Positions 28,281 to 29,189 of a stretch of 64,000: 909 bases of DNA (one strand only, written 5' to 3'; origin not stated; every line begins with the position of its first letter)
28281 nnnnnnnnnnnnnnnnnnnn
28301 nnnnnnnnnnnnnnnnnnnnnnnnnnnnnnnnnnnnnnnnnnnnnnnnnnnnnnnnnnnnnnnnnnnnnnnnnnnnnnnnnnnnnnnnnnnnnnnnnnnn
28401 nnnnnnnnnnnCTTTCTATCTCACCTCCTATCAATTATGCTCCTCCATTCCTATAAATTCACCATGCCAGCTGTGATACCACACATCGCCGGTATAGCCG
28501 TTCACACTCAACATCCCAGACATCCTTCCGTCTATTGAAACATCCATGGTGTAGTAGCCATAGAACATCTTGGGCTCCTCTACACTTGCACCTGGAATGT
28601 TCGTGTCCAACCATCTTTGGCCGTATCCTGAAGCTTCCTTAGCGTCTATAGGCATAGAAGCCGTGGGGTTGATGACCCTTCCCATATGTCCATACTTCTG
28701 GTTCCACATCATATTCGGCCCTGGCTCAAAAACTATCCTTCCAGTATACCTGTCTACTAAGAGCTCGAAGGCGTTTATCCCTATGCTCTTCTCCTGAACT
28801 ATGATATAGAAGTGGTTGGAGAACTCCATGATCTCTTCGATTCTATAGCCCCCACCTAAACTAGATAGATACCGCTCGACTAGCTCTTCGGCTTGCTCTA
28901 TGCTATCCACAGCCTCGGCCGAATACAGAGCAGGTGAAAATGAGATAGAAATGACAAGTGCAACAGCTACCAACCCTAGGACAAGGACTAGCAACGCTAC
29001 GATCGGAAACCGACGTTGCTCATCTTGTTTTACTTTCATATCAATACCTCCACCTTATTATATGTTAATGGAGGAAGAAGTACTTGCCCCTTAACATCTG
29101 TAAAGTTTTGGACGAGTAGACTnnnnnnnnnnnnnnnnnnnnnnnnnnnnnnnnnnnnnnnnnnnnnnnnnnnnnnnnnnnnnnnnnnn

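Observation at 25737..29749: Copper-resistance operon with a Met/Gly-rich membrane protein and a PepSY-like ectoprotein as unusual partners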

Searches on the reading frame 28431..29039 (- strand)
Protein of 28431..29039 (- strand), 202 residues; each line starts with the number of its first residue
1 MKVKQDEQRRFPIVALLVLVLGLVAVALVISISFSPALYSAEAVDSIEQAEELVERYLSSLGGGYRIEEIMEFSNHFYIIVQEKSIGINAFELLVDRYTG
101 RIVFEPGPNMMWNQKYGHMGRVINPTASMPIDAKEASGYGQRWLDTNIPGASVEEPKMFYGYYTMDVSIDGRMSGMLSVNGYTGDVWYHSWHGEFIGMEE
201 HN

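Call 3: search_protein_families(library=pfam, proteins=[window:28431-29039:-], max_evalue=0.1)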
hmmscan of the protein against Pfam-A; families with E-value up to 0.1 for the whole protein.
window:28431-29039:- (202 aa): 0 families

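Call 4: search_protein_families(library=ncbifam, proteins=[window:28431-29039:-], max_evalue=0.1)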
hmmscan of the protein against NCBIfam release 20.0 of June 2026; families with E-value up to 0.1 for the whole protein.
window:28431-29039:- (202 aa): 0 families
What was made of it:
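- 28431..29039 (-): ORF-A: an N-terminally anchored ectoprotein made of two homologous PepSY-like alpha+beta modules. They are joined by a conserved, disordered Met/His linker (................), and the protein ends in a WYHSWHG motif. No Pfam or NCBIfam hit (calls 3, 4).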

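Call 6: find_homologous_proteins(query=window:28431-29039:-)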
Query window:28431-29039:- (202 aa): 2824 proteins with E <= 0.001 among 3403 candidates; the best 120 are listed.
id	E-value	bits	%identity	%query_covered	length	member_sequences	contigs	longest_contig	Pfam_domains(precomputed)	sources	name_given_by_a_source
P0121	9.2e-129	444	99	100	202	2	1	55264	-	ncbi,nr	ncbi:MAG: hypothetical protein H3Z49_07590 [archaeon]|nr:hypothetical protein [archaeon]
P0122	1.4e-95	336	75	97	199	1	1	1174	-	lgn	-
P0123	4.3e-86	305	67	96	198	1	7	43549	-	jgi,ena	-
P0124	2.7e-85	303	65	96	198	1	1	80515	-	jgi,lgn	-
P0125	5.3e-85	302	67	97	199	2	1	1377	-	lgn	-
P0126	3.3e-84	299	66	96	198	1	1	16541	-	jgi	-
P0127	7.9e-84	298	66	97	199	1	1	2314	-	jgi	jgi:hypothetical protein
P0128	8.6e-84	298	67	97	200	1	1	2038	-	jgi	jgi:hypothetical protein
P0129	3.0e-83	296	66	97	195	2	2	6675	-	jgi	jgi:hypothetical protein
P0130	6.5e-83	295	69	96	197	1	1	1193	-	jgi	-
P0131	1.1e-82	294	64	97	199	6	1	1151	-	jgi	jgi:hypothetical protein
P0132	2.0e-82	293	67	97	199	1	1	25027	-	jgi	jgi:hypothetical protein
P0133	7.1e-82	291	66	97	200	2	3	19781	-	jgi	jgi:hypothetical protein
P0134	9.8e-82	291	68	93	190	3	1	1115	-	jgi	-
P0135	3.1e-81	289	67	93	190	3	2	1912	-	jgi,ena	-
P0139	3.7e-80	286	65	97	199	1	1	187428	-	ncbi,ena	-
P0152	4.8e-77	276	68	92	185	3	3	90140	-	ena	-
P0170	9.6e-73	262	61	97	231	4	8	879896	-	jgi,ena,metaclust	metaclust:\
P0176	1.3e-71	258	59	98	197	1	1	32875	-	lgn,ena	-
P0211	1.1e-65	239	52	98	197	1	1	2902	-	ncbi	ncbi:MAG: hypothetical protein ACOC6G_04315 [Thermoproteota archaeon]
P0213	4.0e-65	237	51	95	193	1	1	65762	-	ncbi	-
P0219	4.6e-64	233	52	92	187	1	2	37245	-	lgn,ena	-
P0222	6.6e-64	233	53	97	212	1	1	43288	-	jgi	-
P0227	1.5e-63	232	54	96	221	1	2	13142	-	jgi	jgi:hypothetical protein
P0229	1.2e-62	229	53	97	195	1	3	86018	-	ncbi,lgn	ncbi:MAG: hypothetical protein QW146_04945 [Candidatus Bathyarchaeia archaeon]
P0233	9.6e-62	226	52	98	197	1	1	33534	-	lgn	-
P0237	4.4e-61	224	52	94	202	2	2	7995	-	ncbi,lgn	-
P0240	3.5e-60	221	50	99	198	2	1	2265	-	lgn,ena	-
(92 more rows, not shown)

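Call 19: predict_structure(alignment_id=A2)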
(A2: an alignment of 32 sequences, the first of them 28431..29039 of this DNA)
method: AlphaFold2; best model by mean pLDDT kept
length: 202 residues; sequences in the alignment: 32
mean_pLDDT: 81.4   pTM: 0.69
mean pLDDT of the five models: 81.4, 81.2, 79.6, 78.9, 78.4
residues with pLDDT >= 90: 92; 70-90: 68; 50-70: 20; < 50: 22
segments of 3 or more residues with pLDDT < 50: 1-3, 108-123
pLDDT, mean of each block of 10 residues (from residue 1): 53 82 90 57 88 91 89 92 88 90 64 42 64 97 97 92 91 89 88 88 74
secondary structure, 60 per line:
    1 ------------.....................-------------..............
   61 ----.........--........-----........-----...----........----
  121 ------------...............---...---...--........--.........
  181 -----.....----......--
elements in order: H13-33 H47-60 E65-73 E76-83 E89-96 E102-104 H109-116 H133-147 E151-153 E157-159 E162-169 E172-180 E186-190 E195-200
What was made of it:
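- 28431..29039 (-): AF2 pLDDT 81: TM 13-33, modules 47-104 and 133-200, linker 108-123 below 50 (call 19).
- On PepSY (PF03413): AF2 gives helix plus 4 strands twice (call 19).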

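Call 26: find_related_loci(query=A2, collection=metagenome_contigs, flank=10000)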
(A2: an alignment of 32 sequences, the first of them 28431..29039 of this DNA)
Query A2 (202 aa) in metagenome_contigs; peptide patterns used: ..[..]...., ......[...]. (x = any residue, [..] = any of these).
600 stretches matched a pattern (row limit reached: there are more); 582 encode a relative of the query (tblastn E <= 1e-3); the best 80 are kept; 80 distinct loci.
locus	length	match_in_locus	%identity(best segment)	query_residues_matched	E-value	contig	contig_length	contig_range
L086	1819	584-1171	66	6-201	4e-92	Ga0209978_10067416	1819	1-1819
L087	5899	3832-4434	59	6-202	5e-78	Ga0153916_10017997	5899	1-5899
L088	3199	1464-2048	54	8-202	3e-75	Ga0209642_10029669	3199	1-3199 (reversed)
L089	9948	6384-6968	53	8-202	6e-72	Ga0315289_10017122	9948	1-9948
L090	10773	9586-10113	61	32-202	3e-68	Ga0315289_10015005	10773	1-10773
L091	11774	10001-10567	53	9-198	2e-67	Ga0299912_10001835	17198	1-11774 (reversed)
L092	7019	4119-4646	61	32-202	3e-67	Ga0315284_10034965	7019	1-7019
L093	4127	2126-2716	56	8-202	3e-66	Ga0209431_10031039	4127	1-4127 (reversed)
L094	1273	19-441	68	67-202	5e-67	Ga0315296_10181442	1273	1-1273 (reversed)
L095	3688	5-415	60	66-202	4e-57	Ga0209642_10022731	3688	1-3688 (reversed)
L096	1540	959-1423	56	46-200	2e-57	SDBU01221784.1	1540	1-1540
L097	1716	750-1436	43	3-200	9e-54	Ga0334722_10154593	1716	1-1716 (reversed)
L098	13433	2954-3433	53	46-196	9e-52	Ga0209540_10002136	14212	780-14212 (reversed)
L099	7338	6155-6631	52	46-200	8e-52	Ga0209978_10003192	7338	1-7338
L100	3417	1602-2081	56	46-200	3e-51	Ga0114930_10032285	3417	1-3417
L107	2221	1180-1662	50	46-200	2e-50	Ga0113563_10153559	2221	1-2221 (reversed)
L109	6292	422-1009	45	17-200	1e-49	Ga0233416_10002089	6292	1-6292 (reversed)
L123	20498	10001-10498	51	46-200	3e-48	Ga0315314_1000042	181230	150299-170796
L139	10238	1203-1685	53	40-196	4e-47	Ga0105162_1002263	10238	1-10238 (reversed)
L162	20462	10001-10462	47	46-200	1e-45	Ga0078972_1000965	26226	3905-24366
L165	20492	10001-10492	49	46-202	1e-45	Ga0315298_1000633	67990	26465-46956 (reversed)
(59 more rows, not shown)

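Call 27: fold_search(model_id=the predicted structure, library=pdb)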
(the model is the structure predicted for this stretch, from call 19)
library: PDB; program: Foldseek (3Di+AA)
matches with E <= 10: 1110; with E <= 0.001: 0
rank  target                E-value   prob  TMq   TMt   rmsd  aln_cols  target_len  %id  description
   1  7abw_A                9.7e-03  0.94  0.29  0.17  16.5       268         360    8  Crystal structure of siderophore reductase FoxB (released 2021-09-01)
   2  6y2q_A                2.0e-02  0.54  0.21  0.14  18.4       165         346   12  Escherichia coli RnlA endoribonuclease (released 2021-05-12)
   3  8veh_C                2.3e-02  0.28  0.20  0.21  17.5       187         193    8  Crystal structure of outer membrane lipoprotein carrier protein (LolA) from Rickettsia bellii (released 2023-12-27)
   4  5o3w_C                3.3e-02  0.33  0.20  0.07  15.2       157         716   11  Structural characterization of the fast and promiscuous macrocyclase from plant - PCY1-S562A bound to Presegetalin A1 (released 2018-02-07)
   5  8veh_B                4.5e-02  0.20  0.20  0.20  18.4       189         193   10  Crystal structure of outer membrane lipoprotein carrier protein (LolA) from Rickettsia bellii (released 2023-12-27)
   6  6y2s_B                5.3e-02  0.38  0.22  0.14  18.6       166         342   12  Escherichia coli R318A RnlA endoribonuclease (single alanine mutant of RnlA) (released 2021-03-31)
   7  6y2r_A                5.3e-02  0.38  0.21  0.14  18.2       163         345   13  Escherichia coli R255A RnlA endoribonuclease (single alanine mutant of RnlA) (released 2021-05-12)
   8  8veh_A                5.7e-02  0.21  0.21  0.22  17.9       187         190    9  Crystal structure of outer membrane lipoprotein carrier protein (LolA) from Rickettsia bellii (released 2023-12-27)
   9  7zjz                  6.0e-02  0.60  0.19  0.06  11.6       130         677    9  catalytically non active S532A mutant of oligopeptidase B from S. proteomaculans (released 2023-01-18)
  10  1tf1_A                8.1e-02  0.11  0.14  0.15  15.5       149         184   15  Crystal Structure of the E. coli Glyoxylate Regulatory Protein Ligand Binding Domain (released 2004-08-03)
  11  8cgm_A                8.1e-02  0.07  0.13  0.13  13.8       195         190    9  Structure of the lipoprotein transporter LolA from Porphyromonas gingivalis (released 2023-06-21)
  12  3ium                  8.5e-02  0.47  0.21  0.08  13.8       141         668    6  apPEP_WTX opened state (released 2010-05-05)
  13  7vgb_A                8.5e-02  0.23  0.18  0.07  14.4       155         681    9  Crystal structure of apo prolyl oligopeptidase from Microbulbifer arenaceous (released 2022-05-25)
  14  1o6f                  9.1e-02  0.38  0.20  0.07  13.9       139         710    7  PROLYL OLIGOPEPTIDASE FROM PORCINE BRAIN, D641A MUTANT WITH BOUND PEPTIDE LIGAND SUC-GLY-PRO (released 2002-11-18)
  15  4ax4                  9.1e-02  0.35  0.21  0.08  13.5       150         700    8  PROLYL OLIGOPEPTIDASE FROM PORCINE BRAIN, H680A MUTANT (released 2012-09-26)
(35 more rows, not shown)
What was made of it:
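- Closest known: PepSY domain proteins, including PepSY_TM reductases FoxB and CrpH. Same: FoxB is the top, though weak, Foldseek hit (call 27).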

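Call 28: search_protein_families(library=pfam, alignment_id=A2, max_evalue=10)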
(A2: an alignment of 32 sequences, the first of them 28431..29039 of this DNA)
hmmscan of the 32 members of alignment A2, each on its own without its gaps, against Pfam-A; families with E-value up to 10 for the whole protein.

A. member 1, window:28431-29039:- (202 aa): 0 families

B. families by the number of members that match (of 32 scanned): 28 families (the first 25 are shown)
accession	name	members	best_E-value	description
PF03413.25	PepSY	7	0.0015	Peptidase propeptide and YPEB domain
PF25425.1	YfjL_N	4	0.0014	YfjL-like, N-terminal domain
PF24701.1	DUF7664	4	0.0049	Domain of unknown function (DUF7664)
PF06143.16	Baculo_11_kDa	2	0.036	Baculovirus 11 kDa family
PF08884.16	Flagellin_D3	2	0.049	Flagellin D3 domain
PF23959.1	DUF7288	2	0.11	Family of unknown function (DUF7288)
PF19972.4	TCAD3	2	0.12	Ternary complex associated domain 3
PF06653.16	Claudin_3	1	0.0043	Tight junction protein, Claudin-like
PF14333.11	DUF4389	1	0.0046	Domain of unknown function (DUF4389)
PF25471.1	TM_PetC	1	0.015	Iron-sulfur subunit PetC transmembrane anchor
PF16244.11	DUF4901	1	0.015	YcdB, YcdC repeated domain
PF13131.11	DUF3951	1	0.018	Protein of unknown function (DUF3951)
PF01378.23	IgG_binding_B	1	0.024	B domain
PF12089.13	DUF3566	1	0.086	Transmembrane domain of unknown function (DUF3566)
PF02186.21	TFIIE_beta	1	0.092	TFIIE beta subunit core domain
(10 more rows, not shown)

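Call 29: search_solved_structures(query=A2, max_evalue=10)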
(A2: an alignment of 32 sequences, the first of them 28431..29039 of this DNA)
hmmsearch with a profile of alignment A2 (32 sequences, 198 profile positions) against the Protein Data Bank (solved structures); distinct sequences matched with E-value up to 10: 7.
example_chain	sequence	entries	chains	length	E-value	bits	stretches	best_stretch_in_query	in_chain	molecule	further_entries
5w3s_A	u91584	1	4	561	0.13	14.8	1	24-78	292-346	Mucolipin-3 isoform 1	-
6aye_A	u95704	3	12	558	0.42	13.2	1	24-78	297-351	Mucolipin-3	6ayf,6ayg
2la6_A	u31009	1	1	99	1.2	11.7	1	53-101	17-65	RNA-binding protein FUS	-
6gbm_B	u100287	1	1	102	1.3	11.6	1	53-101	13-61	RNA-binding protein FUS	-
4yjz_L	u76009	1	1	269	1.3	11.5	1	118-188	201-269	scFv H2526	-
6snj_A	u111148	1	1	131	1.7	11.2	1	52-101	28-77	RNA-binding protein FUS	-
2lcw_A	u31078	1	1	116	1.7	11.2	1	53-101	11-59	RNA-binding protein FUS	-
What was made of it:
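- Tried and rejected: The ORF-A profile gave only noise (call 29).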

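Call 46: search_protein_families(library=pfam, proteins=[L109:1023-1397:+, L162:10471-10842:+, L165:10581-10802:+, L139:1708-2115:+, L107:1715-1897:+, L099:6722-7303:+, L109:422-1009:+, L123:10551-11378:+], max_evalue=0.05)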
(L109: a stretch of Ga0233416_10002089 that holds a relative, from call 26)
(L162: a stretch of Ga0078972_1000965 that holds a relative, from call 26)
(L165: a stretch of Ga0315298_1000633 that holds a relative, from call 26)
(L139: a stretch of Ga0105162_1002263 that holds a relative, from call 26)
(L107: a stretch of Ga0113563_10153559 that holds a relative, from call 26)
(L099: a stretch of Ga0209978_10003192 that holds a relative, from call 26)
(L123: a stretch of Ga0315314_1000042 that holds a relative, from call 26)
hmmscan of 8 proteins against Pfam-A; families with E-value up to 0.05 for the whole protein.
L109:1023-1397:+ (124 aa): 5 families
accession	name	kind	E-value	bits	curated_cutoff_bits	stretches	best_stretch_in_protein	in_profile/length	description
PF13248.11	Zn_ribbon_3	-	2.4e-05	24.1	27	1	101-123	4-26/26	zinc-ribbon domain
PF12773.13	DZR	-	5.7e-05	23.6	27.3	1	99-120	24-45/45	Double zinc ribbon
PF13240.11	Zn_Ribbon_1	-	0.00019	21.6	25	1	102-121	2-21/23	zinc-ribbon domain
PF10571.15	UPF0547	-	0.0045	17.5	29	1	100-120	1-21/26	Uncharacterised protein family UPF0547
PF17032.10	Zn_ribbon_15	-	0.0051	18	28.9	1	99-120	52-73/73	zinc-ribbon family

L162:10471-10842:+ (123 aa): 7 families
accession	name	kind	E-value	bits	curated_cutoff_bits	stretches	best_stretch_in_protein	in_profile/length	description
PF13248.11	Zn_ribbon_3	-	7.5e-06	25.7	27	1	99-122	2-25/26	zinc-ribbon domain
PF12773.13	DZR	-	0.00018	22.1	27.3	1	99-120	24-45/45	Double zinc ribbon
PF17032.10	Zn_ribbon_15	-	0.0002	22.6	28.9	1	98-120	51-73/73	zinc-ribbon family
PF24460.1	DUF7575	-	0.00031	20.5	28.5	1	99-122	3-26/28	Domain of unknown function (DUF7575)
PF13240.11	Zn_Ribbon_1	-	0.00049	20.2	25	1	102-122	2-22/23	zinc-ribbon domain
PF10571.15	UPF0547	-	0.011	16.3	29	1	100-120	1-21/26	Uncharacterised protein family UPF0547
PF24463.1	DUF7577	-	0.04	14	28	0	99-107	2-10/27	Domain of unknown function (DUF7577)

L165:10581-10802:+ (73 aa): 0 families

L139:1708-2115:+ (135 aa): 2 families
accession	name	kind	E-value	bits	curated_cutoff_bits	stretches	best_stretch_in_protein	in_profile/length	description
PF19609.4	DUF6114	-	1e-05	26.6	27.9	1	60-132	29-103/106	Family of unknown function (DUF6114)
PF13273.12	DUF4064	-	5.9e-05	23.7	32.1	1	64-112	56-101/102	Protein of unknown function (DUF4064)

L107:1715-1897:+ (60 aa): 3 families
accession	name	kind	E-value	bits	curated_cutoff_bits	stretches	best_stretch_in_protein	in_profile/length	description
PF09851.14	SHOCT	-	2.8e-07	30.5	27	1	34-58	2-26/28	Short C-terminal domain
PF08044.16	DUF1707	-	0.0017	18.8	27.6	1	32-57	9-34/53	DUF1707 SHOCT-like domain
PF05120.17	GvpG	-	0.017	15.7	30.6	1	36-59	38-61/67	Gas vesicle protein G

L099:6722-7303:+ (193 aa): 1 family
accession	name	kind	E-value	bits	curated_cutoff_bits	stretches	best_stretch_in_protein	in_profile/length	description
PF07760.16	DUF1616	-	0.045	13.3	31.6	1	4-74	94-165/307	Protein of unknown function (DUF1616)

L109:422-1009:+ (196 aa): 0 families

L123:10551-11378:+ (275 aa): 1 family
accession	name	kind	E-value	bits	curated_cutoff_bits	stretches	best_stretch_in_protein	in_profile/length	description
PF03239.20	FTR1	-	3.1e-55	187.9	25.3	1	1-265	1-279/284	Iron permease FTR1 family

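Call 50: find_encoding_contigs(protein=P0124, flank=6000, max_places=1)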
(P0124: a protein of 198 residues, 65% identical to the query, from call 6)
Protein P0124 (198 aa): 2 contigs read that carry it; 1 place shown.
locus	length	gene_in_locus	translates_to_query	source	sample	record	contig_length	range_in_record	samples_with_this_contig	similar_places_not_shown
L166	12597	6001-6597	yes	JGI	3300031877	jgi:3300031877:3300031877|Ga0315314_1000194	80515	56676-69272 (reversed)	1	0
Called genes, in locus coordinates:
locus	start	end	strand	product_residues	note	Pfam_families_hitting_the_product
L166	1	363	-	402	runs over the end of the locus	PF26630:DUF8203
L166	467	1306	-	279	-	PF03239:FTR1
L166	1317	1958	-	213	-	PF01047:MarR (faint), PF01325:Fe_dep_repress, PF02742:Fe_dep_repr_C, PF04023:FeoA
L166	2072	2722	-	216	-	PF01209:Ubie_methyltran, PF13489:Methyltransf_23, PF13847:Methyltransf_31, PF08241:Methyltransf_11, PF08242:Methyltransf_12, PF13649:Methyltransf_25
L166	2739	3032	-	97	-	PF04945:YHS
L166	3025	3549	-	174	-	PF03551:PadR, PF24273:TRASH_HVO_1752_C (weak)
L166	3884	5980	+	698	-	PF00122:E1-E2_ATPase, PF00702:Hydrolase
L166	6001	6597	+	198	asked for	-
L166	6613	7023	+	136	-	PF13273:DUF4064 (weak), PF19609:DUF6114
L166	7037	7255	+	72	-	PF04945:YHS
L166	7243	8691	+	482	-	PF01209:Ubie_methyltran, PF05175:MTS, PF13489:Methyltransf_23, PF08241:Methyltransf_11, PF08242:Methyltransf_12, PF13649:Methyltransf_25, PF13847:Methyltransf_31, PF01209:Ubie_methyltran, +17 more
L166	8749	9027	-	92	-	-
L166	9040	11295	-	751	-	PF00122:E1-E2_ATPase, PF00702:Hydrolase, PF08282:Hydrolase_3 (faint)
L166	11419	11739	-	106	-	-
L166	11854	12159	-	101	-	PF00355:Rieske, PF13806:Rieske_2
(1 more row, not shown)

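Call 51: find_encoding_contigs(protein=P0139, flank=6000, max_places=1)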
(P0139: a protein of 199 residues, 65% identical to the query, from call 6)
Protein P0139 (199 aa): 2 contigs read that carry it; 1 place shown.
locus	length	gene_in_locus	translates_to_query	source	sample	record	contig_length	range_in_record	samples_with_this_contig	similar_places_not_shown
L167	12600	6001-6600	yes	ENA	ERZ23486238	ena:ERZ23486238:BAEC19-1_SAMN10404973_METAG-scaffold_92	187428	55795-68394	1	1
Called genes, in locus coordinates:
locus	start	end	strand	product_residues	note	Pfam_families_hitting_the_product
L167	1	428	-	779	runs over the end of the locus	-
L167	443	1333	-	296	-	PF03477:ATP-cone (weak)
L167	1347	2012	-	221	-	PF06966:DUF1295 (weak), PF04191:PEMT, PF04140:ICMT (weak)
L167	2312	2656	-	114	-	-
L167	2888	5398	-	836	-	PF00403:HMA, PF19803:DUF6286 (faint), PF00403:HMA, PF00122:E1-E2_ATPase, PF00702:Hydrolase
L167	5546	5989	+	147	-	PF03551:PadR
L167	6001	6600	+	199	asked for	-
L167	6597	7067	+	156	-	PF19609:DUF6114 (weak)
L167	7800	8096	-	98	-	-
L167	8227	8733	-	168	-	PF07155:ECF-ribofla_trS, PF07694:5TM-5TMR_LYT (faint), PF12822:ECF_trnsprt (weak)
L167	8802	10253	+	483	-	PF00291:PALP, PF03551:PadR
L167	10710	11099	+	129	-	PF13020:NOV_C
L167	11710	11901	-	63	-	-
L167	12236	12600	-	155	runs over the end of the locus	PF12172:zf-ChsH2, PF01796:OB_ChsH2_C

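Call 52: find_encoding_contigs(protein=P0170, flank=6000, max_places=1)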
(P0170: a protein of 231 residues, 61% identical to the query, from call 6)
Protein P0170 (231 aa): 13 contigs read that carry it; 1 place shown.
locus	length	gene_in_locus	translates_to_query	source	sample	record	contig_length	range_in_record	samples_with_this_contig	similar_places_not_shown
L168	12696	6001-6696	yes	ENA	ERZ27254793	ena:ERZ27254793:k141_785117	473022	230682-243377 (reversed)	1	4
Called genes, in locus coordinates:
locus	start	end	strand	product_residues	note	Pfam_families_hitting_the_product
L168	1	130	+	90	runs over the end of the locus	-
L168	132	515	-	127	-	PF06224:AlkZ-like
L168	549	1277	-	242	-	PF06224:AlkZ-like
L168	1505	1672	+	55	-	-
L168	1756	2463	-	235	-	-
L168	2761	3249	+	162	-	PF00583:Acetyltransf_1, PF13527:Acetyltransf_9 (weak), PF13673:Acetyltransf_10, PF13508:Acetyltransf_7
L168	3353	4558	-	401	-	PF07690:MFS_1, PF00083:Sugar_tr, PF05977:MFS_3, PF00083:Sugar_tr, PF07690:MFS_1, PF12832:MFS_1_like (weak)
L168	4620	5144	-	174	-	PF09828:ChrB_C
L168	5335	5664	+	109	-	PF12840:HTH_20, PF01022:HTH_5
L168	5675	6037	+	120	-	PF02635:DsrE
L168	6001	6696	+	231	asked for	-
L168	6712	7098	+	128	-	PF19609:DUF6114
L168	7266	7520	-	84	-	PF05016:ParE_toxin, PF15781:ParE-like_toxin, PF05973:Gp49 (weak)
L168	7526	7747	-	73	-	-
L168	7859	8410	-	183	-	PF01909:NTP_transf_2, PF18765:Polbeta (weak)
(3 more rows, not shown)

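Call 53: find_encoding_contigs(protein=P0229, flank=6000, max_places=1)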
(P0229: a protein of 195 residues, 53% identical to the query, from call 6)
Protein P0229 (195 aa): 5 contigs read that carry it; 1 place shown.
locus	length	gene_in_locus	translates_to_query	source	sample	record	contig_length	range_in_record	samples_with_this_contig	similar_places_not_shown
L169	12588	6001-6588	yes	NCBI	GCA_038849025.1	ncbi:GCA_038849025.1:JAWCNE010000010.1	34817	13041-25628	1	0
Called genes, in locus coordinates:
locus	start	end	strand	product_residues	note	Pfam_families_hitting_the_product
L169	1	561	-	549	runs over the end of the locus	PF01978:TrmB, PF11495:TrmB_EBD_N (faint), PF00571:CBS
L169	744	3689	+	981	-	PF01590:GAF (weak), PF00989:PAS, PF08447:PAS_3, PF00989:PAS, PF08448:PAS_4, PF13426:PAS_9, PF00512:HisKA, PF02518:HATPase_c, +4 more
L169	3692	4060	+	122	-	PF00072:Response_reg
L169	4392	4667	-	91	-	PF10967:DUF2769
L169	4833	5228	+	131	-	PF00072:Response_reg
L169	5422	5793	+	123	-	-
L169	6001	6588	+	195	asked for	-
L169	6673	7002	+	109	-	PF19609:DUF6114 (weak)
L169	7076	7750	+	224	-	PF03848:TehB (weak), PF13489:Methyltransf_23 (faint), PF13847:Methyltransf_31, PF08241:Methyltransf_11, PF08242:Methyltransf_12, PF13649:Methyltransf_25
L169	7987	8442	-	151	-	PF01980:TrmO_N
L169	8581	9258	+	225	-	PF03009:GDPD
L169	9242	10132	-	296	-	PF04015:DUF362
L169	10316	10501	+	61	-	-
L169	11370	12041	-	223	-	-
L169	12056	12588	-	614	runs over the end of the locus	PF18884:TSP3_bac (faint)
